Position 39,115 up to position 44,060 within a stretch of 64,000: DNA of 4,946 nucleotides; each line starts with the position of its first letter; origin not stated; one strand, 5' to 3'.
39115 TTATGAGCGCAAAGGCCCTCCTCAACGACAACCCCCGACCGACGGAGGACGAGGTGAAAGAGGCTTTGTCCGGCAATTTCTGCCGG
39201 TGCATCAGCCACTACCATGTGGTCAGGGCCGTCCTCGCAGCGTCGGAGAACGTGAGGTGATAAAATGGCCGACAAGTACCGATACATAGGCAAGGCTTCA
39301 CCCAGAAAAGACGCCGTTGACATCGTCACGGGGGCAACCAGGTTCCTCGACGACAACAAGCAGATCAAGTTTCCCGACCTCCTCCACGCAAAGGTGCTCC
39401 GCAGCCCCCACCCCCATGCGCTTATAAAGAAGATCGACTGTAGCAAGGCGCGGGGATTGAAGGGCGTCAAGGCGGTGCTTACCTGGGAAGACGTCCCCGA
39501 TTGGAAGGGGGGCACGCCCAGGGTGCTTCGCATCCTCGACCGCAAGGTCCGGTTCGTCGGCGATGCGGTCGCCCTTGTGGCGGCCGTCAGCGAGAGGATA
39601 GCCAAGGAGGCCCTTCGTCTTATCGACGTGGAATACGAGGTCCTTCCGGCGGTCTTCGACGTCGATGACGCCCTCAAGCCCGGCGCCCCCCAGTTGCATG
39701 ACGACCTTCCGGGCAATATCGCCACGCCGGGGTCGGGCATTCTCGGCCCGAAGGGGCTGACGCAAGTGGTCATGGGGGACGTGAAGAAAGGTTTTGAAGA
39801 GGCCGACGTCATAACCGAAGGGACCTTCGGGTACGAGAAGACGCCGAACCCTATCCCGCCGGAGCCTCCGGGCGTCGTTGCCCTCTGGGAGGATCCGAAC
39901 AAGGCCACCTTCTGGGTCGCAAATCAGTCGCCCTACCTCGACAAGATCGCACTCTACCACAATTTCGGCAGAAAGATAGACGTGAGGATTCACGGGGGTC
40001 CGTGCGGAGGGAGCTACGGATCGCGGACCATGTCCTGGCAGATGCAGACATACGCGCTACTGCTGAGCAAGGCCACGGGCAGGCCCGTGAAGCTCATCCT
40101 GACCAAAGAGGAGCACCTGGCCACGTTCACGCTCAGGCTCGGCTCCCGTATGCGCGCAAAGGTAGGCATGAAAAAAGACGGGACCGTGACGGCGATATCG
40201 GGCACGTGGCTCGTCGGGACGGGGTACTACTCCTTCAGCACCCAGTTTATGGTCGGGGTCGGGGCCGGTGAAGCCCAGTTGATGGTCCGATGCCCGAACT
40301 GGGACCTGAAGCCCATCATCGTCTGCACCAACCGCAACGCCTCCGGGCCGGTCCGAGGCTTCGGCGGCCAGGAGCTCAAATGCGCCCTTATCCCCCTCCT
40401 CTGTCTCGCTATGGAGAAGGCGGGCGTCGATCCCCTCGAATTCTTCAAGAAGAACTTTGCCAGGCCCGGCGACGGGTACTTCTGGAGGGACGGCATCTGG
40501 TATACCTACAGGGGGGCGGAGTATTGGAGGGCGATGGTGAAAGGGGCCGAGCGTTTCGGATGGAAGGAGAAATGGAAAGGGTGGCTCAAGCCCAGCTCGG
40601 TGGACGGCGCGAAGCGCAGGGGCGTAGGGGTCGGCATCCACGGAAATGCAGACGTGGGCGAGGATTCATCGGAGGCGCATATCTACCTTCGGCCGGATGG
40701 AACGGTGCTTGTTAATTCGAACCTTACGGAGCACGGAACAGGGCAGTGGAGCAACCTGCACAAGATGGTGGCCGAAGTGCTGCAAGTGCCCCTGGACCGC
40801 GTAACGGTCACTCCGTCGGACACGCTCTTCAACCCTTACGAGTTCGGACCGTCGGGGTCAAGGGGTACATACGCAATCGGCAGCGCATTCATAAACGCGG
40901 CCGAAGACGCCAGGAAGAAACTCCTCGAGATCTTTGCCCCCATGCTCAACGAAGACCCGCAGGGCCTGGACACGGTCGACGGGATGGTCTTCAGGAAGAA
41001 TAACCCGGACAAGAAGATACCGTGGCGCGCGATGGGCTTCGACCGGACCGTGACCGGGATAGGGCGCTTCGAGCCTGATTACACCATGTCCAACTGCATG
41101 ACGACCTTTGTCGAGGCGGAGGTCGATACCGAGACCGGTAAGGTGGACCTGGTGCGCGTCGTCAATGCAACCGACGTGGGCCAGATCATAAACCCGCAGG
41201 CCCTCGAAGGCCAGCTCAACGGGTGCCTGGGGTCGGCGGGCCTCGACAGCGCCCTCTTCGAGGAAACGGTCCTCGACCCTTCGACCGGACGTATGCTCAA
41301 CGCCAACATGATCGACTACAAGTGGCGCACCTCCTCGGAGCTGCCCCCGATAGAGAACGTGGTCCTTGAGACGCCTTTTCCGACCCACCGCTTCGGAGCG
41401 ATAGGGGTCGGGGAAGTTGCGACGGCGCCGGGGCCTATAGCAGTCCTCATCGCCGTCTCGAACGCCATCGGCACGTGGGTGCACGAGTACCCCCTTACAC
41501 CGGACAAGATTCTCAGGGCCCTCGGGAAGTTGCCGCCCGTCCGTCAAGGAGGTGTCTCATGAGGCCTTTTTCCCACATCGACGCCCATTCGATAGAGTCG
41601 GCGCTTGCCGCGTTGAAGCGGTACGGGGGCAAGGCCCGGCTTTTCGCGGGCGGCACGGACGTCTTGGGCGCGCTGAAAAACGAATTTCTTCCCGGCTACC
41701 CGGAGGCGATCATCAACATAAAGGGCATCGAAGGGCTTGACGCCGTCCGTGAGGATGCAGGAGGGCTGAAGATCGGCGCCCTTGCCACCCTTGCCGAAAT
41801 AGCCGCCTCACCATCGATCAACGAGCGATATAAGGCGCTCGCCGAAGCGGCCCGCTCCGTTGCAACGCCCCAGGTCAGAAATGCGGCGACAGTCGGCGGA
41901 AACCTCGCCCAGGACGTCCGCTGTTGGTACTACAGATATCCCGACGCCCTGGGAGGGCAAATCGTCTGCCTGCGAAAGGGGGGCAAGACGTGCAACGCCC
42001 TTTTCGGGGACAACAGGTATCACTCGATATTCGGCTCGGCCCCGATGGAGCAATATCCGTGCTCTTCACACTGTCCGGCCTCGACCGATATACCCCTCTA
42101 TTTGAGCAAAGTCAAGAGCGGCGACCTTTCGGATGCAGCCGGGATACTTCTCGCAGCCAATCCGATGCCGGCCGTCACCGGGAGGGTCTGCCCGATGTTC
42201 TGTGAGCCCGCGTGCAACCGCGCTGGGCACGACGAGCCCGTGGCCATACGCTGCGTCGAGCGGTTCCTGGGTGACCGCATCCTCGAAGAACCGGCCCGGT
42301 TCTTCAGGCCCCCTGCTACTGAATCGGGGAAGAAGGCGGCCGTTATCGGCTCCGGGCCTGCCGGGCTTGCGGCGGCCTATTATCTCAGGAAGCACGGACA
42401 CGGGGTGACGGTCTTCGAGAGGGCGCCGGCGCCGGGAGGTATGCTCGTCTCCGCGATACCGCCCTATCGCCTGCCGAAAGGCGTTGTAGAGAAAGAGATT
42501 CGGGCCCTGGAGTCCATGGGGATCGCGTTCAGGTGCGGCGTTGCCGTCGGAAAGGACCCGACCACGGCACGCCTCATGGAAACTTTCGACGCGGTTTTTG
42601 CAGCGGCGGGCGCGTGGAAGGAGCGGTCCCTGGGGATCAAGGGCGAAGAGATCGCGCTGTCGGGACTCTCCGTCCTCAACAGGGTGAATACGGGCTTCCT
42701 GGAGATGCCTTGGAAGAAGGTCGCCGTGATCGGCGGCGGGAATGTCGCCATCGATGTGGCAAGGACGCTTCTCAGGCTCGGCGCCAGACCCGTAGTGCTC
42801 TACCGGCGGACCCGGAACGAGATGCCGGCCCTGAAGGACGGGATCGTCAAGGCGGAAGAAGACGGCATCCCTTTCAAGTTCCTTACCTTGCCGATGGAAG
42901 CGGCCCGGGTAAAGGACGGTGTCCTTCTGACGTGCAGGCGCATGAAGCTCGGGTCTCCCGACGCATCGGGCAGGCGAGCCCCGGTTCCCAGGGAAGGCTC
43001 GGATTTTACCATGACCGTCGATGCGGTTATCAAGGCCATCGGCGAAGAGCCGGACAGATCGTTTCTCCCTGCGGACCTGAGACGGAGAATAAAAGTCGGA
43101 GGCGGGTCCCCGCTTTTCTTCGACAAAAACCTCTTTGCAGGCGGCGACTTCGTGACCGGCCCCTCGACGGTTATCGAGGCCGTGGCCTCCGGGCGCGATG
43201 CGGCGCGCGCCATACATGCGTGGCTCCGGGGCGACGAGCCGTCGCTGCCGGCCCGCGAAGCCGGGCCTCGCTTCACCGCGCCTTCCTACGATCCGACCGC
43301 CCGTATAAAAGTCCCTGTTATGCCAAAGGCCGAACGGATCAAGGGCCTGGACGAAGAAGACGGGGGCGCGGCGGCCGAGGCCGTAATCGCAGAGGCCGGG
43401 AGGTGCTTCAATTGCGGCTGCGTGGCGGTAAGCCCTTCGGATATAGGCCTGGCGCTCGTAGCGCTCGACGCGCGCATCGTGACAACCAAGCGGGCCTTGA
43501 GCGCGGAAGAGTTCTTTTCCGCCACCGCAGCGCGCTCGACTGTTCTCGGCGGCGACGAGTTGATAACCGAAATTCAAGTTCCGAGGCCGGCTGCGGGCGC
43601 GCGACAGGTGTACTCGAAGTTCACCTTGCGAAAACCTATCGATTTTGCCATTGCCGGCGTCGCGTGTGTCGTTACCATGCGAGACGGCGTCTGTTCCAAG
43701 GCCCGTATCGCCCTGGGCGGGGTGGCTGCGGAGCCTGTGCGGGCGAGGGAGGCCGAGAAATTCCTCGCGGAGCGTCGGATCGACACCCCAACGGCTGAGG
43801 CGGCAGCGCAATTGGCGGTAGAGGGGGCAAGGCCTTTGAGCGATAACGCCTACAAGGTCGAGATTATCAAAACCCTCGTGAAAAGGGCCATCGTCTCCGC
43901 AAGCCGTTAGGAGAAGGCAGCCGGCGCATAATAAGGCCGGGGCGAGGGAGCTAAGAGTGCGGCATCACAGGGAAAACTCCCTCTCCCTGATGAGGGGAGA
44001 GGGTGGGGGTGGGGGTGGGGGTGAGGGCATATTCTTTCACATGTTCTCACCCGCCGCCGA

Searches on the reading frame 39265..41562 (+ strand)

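Call 85: search_protein_families(library=pfam, proteins=[window:39265-41562:+], max_evalue=0.000001)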
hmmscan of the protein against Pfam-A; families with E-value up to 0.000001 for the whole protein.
window:39265-41562:+ (765 aa): 3 families
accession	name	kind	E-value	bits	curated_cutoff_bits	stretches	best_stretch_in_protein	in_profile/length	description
PF20256.3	MoCoBD_2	-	5.5e-54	184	27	1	427-694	2-283/283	Molybdopterin cofactor-binding domain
PF02738.23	MoCoBD_1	-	6.3e-43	147.1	27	1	167-398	12-244/244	Molybdopterin cofactor-binding domain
PF01315.27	Ald_Xan_dh_C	-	8e-24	84.5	31.3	1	23-128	2-110/110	Aldehyde oxidase and xanthine dehydrogenase, a/b hammerhead domain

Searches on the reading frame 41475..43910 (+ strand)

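Call 85: search_protein_families(library=pfam, proteins=[window:41475-43910:+], max_evalue=0.000001)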
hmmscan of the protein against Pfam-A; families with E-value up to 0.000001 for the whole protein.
window:41475-43910:+ (811 aa): 9 families
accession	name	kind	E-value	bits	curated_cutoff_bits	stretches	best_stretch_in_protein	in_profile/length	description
PF00941.27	FAD_binding_5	-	5.9e-33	114.5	27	1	32-146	3-113/170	FAD binding domain in molybdopterin dehydrogenase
PF07992.20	Pyr_redox_2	-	3.3e-24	86.3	26.1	1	287-573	2-291/291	Pyridine nucleotide-disulphide oxidoreductase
PF14691.11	Fer4_20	-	1.8e-21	76.5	25.8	1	193-271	29-110/113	Dihydroprymidine dehydrogenase domain II, 4Fe-4S cluster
PF03450.22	CO_deh_flav_C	-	1.3e-18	67.4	25.5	1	719-807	8-100/102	CO dehydrogenase flavoprotein C-terminal domain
PF00070.33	Pyr_redox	-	2.3e-11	44.5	22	0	287-321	1-35/82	Pyridine nucleotide-disulphide oxidoreductase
PF13450.12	NAD_binding_8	-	2.2e-10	41.1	21.9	1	290-327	1-38/68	NAD(P)-binding Rossmann-like domain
PF13738.12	Pyr_redox_3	-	1e-09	38.5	30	0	373-447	127-198/305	Pyridine nucleotide-disulphide oxidoreductase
PF01266.30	DAO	-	2.5e-08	34.3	27.9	0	288-322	2-37/353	FAD dependent oxidoreductase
PF01593.30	Amino_oxidase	-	9.6e-07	28.9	19.8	0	296-322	2-28/443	Flavin containing amine oxidoreductase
